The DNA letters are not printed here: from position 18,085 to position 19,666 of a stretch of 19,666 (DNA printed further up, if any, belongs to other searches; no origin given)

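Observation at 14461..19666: Soluble multi-PAS/GAF hybrid histidine kinase adjacent to, and possibly translationally coupled with, a membrane-anchored Hanks-type pseudokinase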

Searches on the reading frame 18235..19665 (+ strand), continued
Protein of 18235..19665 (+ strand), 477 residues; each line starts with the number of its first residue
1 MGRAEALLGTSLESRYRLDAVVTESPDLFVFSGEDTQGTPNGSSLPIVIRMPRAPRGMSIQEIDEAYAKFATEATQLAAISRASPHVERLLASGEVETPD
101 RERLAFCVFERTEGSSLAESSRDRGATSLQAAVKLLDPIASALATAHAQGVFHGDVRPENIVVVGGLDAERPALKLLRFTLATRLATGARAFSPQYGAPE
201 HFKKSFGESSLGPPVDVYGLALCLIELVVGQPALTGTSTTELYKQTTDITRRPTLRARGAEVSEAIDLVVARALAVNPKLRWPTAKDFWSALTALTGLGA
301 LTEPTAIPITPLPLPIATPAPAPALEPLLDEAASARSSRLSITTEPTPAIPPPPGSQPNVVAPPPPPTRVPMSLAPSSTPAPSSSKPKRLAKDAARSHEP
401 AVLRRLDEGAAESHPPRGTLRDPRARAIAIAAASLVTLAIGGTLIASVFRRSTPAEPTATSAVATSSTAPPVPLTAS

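Call 72: search_protein_families(library=pfam, proteins=[P0001, P0019], max_evalue=0.001)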
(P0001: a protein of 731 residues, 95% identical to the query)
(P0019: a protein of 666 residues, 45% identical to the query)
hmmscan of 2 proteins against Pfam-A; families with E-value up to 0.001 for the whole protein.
P0001 (731 aa): 3 families
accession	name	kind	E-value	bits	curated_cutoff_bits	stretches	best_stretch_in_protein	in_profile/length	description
PF03781.23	FGE-sulfatase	-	2.1e-46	159.1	23.3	1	489-727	3-254/255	Sulfatase-modifying factor enzyme 1-like domain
PF00069.31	Pkinase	-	6.1e-18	65.6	31.7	1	70-282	45-252/263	Protein kinase domain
PF07714.23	PK_Tyr_Ser-Thr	-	2.6e-07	30.6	23.1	1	65-267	43-238/258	Protein tyrosine and serine/threonine kinase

P0019 (666 aa): 2 families
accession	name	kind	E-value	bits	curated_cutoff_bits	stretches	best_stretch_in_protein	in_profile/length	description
PF03781.23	FGE-sulfatase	-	8.4e-49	167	23.3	1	428-663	3-255/255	Sulfatase-modifying factor enzyme 1-like domain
PF00069.31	Pkinase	-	3.7e-17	63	31.7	1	19-280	2-254/263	Protein kinase domain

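Call 75: list_cluster_members(proteins=[P0001, P0121, P0241])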
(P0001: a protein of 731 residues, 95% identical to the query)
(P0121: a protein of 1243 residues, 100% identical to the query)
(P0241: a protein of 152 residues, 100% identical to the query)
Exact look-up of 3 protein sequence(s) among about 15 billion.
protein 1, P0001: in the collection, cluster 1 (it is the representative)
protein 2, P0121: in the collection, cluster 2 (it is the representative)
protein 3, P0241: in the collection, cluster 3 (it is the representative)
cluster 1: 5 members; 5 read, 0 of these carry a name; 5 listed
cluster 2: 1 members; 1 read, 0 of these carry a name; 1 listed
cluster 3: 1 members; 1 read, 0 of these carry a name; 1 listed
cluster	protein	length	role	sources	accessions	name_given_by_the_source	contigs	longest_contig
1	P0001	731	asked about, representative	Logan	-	-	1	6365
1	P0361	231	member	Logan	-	-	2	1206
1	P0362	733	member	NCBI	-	-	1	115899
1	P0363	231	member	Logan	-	-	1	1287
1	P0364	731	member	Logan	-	-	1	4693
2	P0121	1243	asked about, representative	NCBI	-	-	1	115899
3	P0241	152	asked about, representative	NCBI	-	-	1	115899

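Call 77: find_encoding_contigs(protein=P0362, flank=10000, max_places=2)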
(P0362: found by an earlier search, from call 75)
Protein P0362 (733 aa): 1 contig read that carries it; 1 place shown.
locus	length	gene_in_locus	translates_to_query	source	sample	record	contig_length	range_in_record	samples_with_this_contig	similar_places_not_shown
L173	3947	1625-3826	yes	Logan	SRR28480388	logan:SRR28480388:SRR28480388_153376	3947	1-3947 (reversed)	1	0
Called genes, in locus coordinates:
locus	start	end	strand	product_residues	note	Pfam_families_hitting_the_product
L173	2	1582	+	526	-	?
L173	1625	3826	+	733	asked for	PF07714:PK_Tyr_Ser-Thr (weak), PF00069:Pkinase, PF03781:FGE-sulfatase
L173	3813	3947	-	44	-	?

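Call 84: find_encoding_contigs(protein=P0007, flank=10000, max_places=2)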
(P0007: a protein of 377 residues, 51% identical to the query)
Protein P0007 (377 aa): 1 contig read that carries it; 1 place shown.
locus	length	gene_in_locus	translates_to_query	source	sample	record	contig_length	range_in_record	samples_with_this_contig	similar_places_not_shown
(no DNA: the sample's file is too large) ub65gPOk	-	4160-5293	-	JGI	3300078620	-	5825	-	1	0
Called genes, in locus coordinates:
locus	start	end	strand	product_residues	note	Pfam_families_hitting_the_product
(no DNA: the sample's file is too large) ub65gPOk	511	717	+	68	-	-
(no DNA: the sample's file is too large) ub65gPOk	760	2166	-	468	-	-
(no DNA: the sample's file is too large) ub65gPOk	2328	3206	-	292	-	PF05875:Ceramidase (weak)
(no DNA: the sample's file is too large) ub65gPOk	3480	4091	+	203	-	-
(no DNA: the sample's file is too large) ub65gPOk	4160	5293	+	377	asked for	PF00069:Pkinase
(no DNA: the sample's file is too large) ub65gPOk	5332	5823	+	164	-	?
